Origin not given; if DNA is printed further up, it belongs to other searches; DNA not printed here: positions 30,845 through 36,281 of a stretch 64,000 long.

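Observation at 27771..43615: Self-contained T9SS adhesin island: PorP/SprF and PG1058-like OmpA pair, divergent type-B cargo, type-A giant, and a trailing ECF sigma/anti-sigma pair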

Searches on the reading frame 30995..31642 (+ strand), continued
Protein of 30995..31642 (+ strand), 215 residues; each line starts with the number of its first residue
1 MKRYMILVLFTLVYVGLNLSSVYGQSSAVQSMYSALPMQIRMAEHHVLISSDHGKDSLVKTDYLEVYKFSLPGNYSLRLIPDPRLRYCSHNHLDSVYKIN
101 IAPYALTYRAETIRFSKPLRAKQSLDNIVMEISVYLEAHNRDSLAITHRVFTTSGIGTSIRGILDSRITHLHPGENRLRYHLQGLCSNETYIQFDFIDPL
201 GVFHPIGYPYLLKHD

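Call 45: fold_search(model_id=the predicted structure, library=pdb)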
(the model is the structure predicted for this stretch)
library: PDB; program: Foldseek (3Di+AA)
matches with E <= 10: 1443; with E <= 0.001: 0
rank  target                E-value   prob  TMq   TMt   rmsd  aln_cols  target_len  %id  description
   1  4iyk                  2.6e-03  0.69  0.21  0.21  12.8       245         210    8  Crystal structure of a putative carbohydrate binding protein (BACUNI_04699) from Bacteroides uniformis ATCC 8492 at 2.00 (released 2013-02-20)
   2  1wd8                  2.7e-03  0.72  0.23  0.13  11.5       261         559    8  Calcium free form of human peptidylarginine deiminase type4 (PAD4) (released 2004-07-13)
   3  6b6l_B                3.6e-03  0.91  0.23  0.09  12.1       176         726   10  The crystal structure of glycosyl hydrolase family 2 (GH2) member from Bacteroides cellulosilyticus DSM 14838 (released 2017-10-11)
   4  5t98_A                4.0e-03  0.87  0.24  0.09  12.4       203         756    9  Crystal structure of BuGH2Awt (released 2017-09-13)
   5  3frp_A                4.0e-03  0.77  0.19  0.09  13.4       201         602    7  Crystal Structure of Cobra Venom Factor, a Co-factor for C3- and C5 convertase CVFBb (released 2009-04-28)
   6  6kzb_A                4.6e-03  0.97  0.34  0.14  11.6       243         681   13  Transglutaminase2 complexed with calcium (released 2020-12-09)
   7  7ad7_B                4.9e-03  0.82  0.21  0.09  13.2       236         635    8  Crystal structure of human complement C5 in complex with the K8 bovine knob domain peptide. (released 2021-03-10)
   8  7rsk_A                5.2e-03  0.89  0.24  0.09  11.1       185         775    8  The crystal structure from microfluidic crystals of glycosyl hydrolase family 2 (GH2) member from Bacteroides cellulos (released 2021-08-25)
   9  3ly6_A                5.4e-03  0.95  0.29  0.12  10.5       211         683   15  Crystal structure of human transglutaminase 2 complex with adenosine 5' Triphosphate (released 2010-08-18)
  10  6d1p_A                5.4e-03  0.54  0.19  0.07  13.7       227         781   11  Apo structure of Bacteroides uniformis beta-glucuronidase 3 (released 2018-10-17)
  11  9bc2_A                7.5e-03  0.77  0.23  0.10  11.3       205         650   13  Transglutaminase 2 - Open State (released 2024-07-03)
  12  5eo9_B                7.5e-03  0.69  0.21  0.22  13.1       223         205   10  Crystal Structure of the complex of Dpr6 Domain 1 bound to DIP-alpha Domain 1+2 (released 2016-01-06)
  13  6qud                  8.8e-03  0.89  0.26  0.09  11.6       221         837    8  2-deoxy-galactose reaction intermediate of a Truncated beta-galactosidase III from Bifidobacterium bifidum (released 2020-03-18)
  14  2l7q_MODEL_1_A        9.3e-03  0.89  0.21  0.29   8.3       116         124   16  Solution NMR structure of conjugate transposon protein BVU_1572(27-141) from Bacteroides Vulgatus, Northeast S (released 2010-12-29)
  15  6b6l_A                9.8e-03  0.72  0.22  0.09  11.6       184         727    9  The crystal structure of glycosyl hydrolase family 2 (GH2) member from Bacteroides cellulosilyticus DSM 14838 (released 2017-10-11)
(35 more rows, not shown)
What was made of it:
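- Closest known: PapD/FimC-type periplasmic pilus chaperones. Different: The Foldseek hit to a type 1 pilus assembly complex chain (9fxs_C) has probability 0.16 and TM 0.15 (call 45).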

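Call 59: search_protein_families(library=ncbifam, proteins=[L014:9953-10624:+, L017:9917-10564:+, L016:10934-11842:+, L016:11862-13814:+], max_evalue=0.001)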
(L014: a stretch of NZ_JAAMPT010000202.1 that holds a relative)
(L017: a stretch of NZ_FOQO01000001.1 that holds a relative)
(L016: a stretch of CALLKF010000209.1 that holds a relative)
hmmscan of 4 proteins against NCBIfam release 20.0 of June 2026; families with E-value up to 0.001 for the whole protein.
L014:9953-10624:+ (224 aa): 0 families

L017:9917-10564:+ (216 aa): 0 families

L016:10934-11842:+ (303 aa): 1 family
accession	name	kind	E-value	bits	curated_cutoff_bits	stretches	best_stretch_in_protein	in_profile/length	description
TIGR03519.1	T9SS_PorP_fam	subfamily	5.5e-85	285.3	90.55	1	1-289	1-291/292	PorP/SprF family type IX secretion system membrane protein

L016:11862-13814:+ (651 aa): 31 families (the best 25 are shown)
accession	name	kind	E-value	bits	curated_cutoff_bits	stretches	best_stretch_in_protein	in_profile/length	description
NF053607.1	CHU_0125_OmpA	equivalog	1.4e-137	460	620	1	5-650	4-638/639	CHU_0125 family OmpA-like outer membrane integrity protein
NF052230.1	T9SS_PorE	exception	4.1e-99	332.6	600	1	7-618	4-598/648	PorE family type IX secretion system protein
NF053611.1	YiaD_Gzip_OmpA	equivalog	3.6e-23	82.4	175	1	513-647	80-205/206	YiaD family glycine zipper/OmpA-like lipoprotein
TIGR02802.1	Pal_lipo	equivalog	3.7e-18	65.5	125.35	1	537-646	2-102/104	peptidoglycan-associated lipoprotein Pal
NF053613.1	OMP_toxin_LptF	equivalog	1.5e-17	64.2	400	1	537-645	143-242/256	lipotoxin F family OmpA-related lipoprotein LptF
NF053612.1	anchor_PA1041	equivalog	7.8e-16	58.7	250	1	536-622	132-218/236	PA1041 family peptidoglycan-binding anchor lipoprotein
NF008067.1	PRK10802.1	equivalog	2.8e-14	53.3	261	1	531-616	63-148/171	peptidoglycan-associated lipoprotein Pal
NF045787.1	OmpABordt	equivalog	4.3e-14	52.6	200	1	535-622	85-172/194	outer membrane protein OmpA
NF045788.1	Omp38Acinit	equivalog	2e-13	50.1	500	1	522-618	227-325/354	outer membrane protein Omp38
TIGR03789.1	pdsO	hypoth_equivalog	2.7e-13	50.1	152.2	1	511-621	119-225/243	sortase-associated OmpA-like protein PdsO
NF033763.1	exchanger_TraB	exception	3.1e-13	48.5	700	1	537-649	394-498/522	outer membrane exchange protein TraB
NF007804.1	PRK10510.1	equivalog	4.4e-12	45.8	307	1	532-621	108-198/219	OmpA family lipoprotein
NF053585.1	OMP_LP_YfiB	equivalog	2.3e-11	43.8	128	1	537-622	58-143/163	outer membrane lipoprotein YfiB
NF006541.1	PRK09038.1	equivalog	1.1e-10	41.6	283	1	443-622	46-231/253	flagellar motor protein MotD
NF047726.1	AutTranAdhPGAsTpgA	equivalog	3.5e-09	36.3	350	1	521-630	140-252/268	trimeric autotransporter adhesin/peptidogylcan-associated protein TpgA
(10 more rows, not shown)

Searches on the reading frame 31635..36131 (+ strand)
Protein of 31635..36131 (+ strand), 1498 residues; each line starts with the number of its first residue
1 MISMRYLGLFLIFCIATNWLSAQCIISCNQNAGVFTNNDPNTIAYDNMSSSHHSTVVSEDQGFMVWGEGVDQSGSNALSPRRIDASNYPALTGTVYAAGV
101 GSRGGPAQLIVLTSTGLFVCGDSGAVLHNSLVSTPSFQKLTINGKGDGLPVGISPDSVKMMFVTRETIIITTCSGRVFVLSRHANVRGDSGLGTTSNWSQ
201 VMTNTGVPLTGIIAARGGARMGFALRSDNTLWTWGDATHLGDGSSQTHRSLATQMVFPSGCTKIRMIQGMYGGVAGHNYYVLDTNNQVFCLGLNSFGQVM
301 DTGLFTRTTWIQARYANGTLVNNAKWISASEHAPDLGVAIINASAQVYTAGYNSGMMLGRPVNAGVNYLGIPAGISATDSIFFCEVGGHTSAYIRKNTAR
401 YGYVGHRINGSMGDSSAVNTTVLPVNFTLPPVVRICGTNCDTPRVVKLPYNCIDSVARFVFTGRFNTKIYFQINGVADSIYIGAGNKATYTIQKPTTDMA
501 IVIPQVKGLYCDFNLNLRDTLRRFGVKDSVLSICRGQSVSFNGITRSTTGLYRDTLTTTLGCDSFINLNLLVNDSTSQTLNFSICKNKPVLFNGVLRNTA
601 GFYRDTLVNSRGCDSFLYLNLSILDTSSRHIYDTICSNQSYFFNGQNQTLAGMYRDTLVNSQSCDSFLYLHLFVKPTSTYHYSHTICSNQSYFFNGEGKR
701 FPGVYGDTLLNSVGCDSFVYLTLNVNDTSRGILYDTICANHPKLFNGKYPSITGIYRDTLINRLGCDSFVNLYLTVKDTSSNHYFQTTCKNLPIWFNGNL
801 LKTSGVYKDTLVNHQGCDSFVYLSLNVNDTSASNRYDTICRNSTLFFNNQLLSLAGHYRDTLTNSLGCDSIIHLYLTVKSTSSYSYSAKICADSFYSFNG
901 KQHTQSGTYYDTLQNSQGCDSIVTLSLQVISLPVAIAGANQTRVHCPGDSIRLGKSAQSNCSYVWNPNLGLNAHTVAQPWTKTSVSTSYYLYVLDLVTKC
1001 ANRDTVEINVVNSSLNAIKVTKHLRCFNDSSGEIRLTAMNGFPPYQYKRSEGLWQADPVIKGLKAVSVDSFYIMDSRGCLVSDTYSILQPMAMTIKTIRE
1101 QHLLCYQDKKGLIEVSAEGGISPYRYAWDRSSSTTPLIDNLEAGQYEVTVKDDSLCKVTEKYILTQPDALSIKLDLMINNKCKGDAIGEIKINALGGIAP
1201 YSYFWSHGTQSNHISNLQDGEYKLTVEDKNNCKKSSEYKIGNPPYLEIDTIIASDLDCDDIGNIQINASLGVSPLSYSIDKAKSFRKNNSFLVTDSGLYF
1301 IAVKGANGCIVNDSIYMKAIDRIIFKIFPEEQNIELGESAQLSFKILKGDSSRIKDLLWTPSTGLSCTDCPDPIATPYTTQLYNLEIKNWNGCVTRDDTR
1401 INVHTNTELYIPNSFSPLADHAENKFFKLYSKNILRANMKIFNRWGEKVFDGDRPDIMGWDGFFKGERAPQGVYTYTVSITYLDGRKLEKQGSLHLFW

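Call 3: search_protein_families(library=pfam, proteins=[window:31635-36131:+], max_evalue=0.01)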
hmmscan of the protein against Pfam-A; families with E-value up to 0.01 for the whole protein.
window:31635-36131:+ (1498 aa): 3 families
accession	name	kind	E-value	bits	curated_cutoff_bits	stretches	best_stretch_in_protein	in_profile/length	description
PF13573.12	SprB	-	7.3e-21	74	28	3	1179-1209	6-36/37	SprB repeat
PF25390.1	WD40_RLD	-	4.4e-12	46.4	150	1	162-428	95-346/363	RCC1-like domain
PF13585.12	CHU_C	-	2.5e-11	44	27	1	1411-1495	3-85/86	CHU_C Type IX secretion signal domain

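Call 4: search_protein_families(library=ncbifam, proteins=[window:31635-36131:+], max_evalue=0.01)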
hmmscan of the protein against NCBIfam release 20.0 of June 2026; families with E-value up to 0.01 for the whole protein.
window:31635-36131:+ (1498 aa): 1 family
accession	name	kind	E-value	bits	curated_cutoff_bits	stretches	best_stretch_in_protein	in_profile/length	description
TIGR04131.1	Bac_Flav_CTERM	domain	2.7e-07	30.6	35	1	1411-1482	3-73/85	T9SS type B sorting domain-containing protein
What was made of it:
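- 31635..36131 (+): Type-B T9SS giant (1495-1498 aa). Signal peptide (..SAQ|C); RCC1-like propeller head at about aa 23-455 (nt 31701-32999); eight 51-aa two-Cys repeats at about aa 527-935 (nt 33213-34439); SprB repeats; CHU_C CTD at aa 1411-1495 (nt 35865-36119). Calls 3 and 4 give the domains.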
